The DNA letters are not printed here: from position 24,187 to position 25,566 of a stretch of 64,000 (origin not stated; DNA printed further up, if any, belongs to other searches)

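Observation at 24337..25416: HKD nuclease with Arg-rich linker and separate C-terminal domain (candidate DNA-recognition module)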

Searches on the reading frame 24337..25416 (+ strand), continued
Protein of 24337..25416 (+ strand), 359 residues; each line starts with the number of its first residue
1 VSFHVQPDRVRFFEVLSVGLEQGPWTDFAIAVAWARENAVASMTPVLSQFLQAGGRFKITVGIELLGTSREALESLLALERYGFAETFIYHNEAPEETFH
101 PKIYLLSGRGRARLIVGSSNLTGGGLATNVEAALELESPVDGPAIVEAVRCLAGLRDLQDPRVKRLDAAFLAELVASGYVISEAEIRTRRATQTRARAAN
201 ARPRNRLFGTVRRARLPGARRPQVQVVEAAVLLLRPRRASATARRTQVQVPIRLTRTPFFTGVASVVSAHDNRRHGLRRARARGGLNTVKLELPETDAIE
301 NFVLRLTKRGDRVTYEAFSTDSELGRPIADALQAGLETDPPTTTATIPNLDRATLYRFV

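Call 48: search_protein_families(library=pfam, proteins=[L033:3545-4651:+, L033:4765-7248:+, L033:9568-11199:-, L033:10901-12235:-, L034:4273-5340:+, L034:5630-6358:+, L034:6392-7003:+, L034:9742-10914:+, L034:10911-12257:+], max_evalue=0.001)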
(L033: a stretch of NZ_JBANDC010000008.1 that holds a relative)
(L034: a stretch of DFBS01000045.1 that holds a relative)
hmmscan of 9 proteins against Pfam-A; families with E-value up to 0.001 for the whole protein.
L033:3545-4651:+ (368 aa): 3 families
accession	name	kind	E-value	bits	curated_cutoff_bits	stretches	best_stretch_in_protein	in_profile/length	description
PF02767.21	DNA_pol3_beta_2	-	8.8e-41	139.3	27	1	131-245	1-116/116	DNA polymerase III beta subunit, central domain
PF00712.24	DNA_pol3_beta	-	1.1e-39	135.7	24.4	1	6-120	5-119/120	DNA polymerase III beta subunit, N-terminal domain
PF02768.20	DNA_pol3_beta_3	-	5.5e-33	113.8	27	1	248-367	2-121/121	DNA polymerase III beta subunit, C-terminal domain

L033:4765-7248:+ (827 aa): 7 families
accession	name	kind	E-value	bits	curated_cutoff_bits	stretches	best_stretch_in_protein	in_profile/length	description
PF00204.31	DNA_gyraseB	-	4.8e-56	189.4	27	1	248-417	1-172/173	DNA gyrase B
PF18053.6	GyrB_insert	-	5.4e-49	166.7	26.1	1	591-753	1-167/167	DNA gyrase B subunit insert domain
PF00986.26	DNA_gyraseB_C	-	6.3e-30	103.6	29.8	1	756-816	3-63/63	DNA gyrase B subunit, carboxyl terminus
PF01751.28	Toprim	-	3e-20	72.6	23.1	1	446-558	1-95/96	Toprim domain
PF02518.31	HATPase_c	-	2.3e-15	57.4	26.4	1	44-200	2-108/111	Histidine kinase-, DNA gyrase B-, and HSP90-like ATPase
PF21249.2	GyrB_hook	-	4.4e-09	36.2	23.7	1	560-588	1-29/29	GyrB, hook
PF13662.12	Toprim_4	-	0.00046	20.8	25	0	490-531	17-64/85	Toprim domain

L033:9568-11199:- (543 aa): 1 family
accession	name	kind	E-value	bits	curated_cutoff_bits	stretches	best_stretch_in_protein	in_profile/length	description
PF00145.23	DNA_methylase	-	9.5e-37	127.6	22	1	111-519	2-322/324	C-5 cytosine-specific DNA methylase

L033:10901-12235:- (444 aa): 3 families
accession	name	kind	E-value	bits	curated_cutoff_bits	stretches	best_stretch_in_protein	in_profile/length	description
PF00145.23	DNA_methylase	-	9.4e-60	203.2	22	1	62-429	2-319/324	C-5 cytosine-specific DNA methylase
PF03602.21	Cons_hypoth95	-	1.6e-05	25.1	24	1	61-139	43-122/182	Conserved hypothetical protein 95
PF05175.20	MTS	-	0.00071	19.7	23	0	59-140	31-108/170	Methyltransferase small domain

L034:4273-5340:+ (355 aa): 1 family
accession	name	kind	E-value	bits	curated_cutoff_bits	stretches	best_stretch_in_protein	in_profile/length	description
PF06067.16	DUF932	-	2.2e-70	237.4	23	1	110-335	1-227/227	Domain of unknown function (DUF932)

L034:5630-6358:+ (242 aa): 1 family
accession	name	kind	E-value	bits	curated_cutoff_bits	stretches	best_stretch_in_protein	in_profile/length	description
PF04404.17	ERF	-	2.1e-19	70.4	25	1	64-181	3-127/153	ERF superfamily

L034:6392-7003:+ (203 aa): 1 family
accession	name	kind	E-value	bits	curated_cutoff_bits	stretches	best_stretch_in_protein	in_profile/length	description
PF09588.16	YqaJ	-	4.7e-15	56.6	22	1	12-153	1-149/150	YqaJ-like viral recombinase domain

L034:9742-10914:+ (390 aa): 4 families
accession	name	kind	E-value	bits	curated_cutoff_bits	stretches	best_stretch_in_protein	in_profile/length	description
PF00145.23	DNA_methylase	-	1.1e-63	216.1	22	1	6-369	1-314/324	C-5 cytosine-specific DNA methylase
PF05175.20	MTS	-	4.7e-05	23.5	23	1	4-85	31-108/170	Methyltransferase small domain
PF13847.12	Methyltransf_31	-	7.9e-05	22.8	27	1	3-49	2-48/145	Methyltransferase domain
PF01728.25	FtsJ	-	9.4e-05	22.8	24.1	1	4-80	21-96/181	FtsJ-like methyltransferase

L034:10911-12257:+ (448 aa): 1 family
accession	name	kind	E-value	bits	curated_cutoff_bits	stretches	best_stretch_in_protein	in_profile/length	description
PF00145.23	DNA_methylase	-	4.1e-42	145.2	22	1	34-441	6-323/324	C-5 cytosine-specific DNA methylase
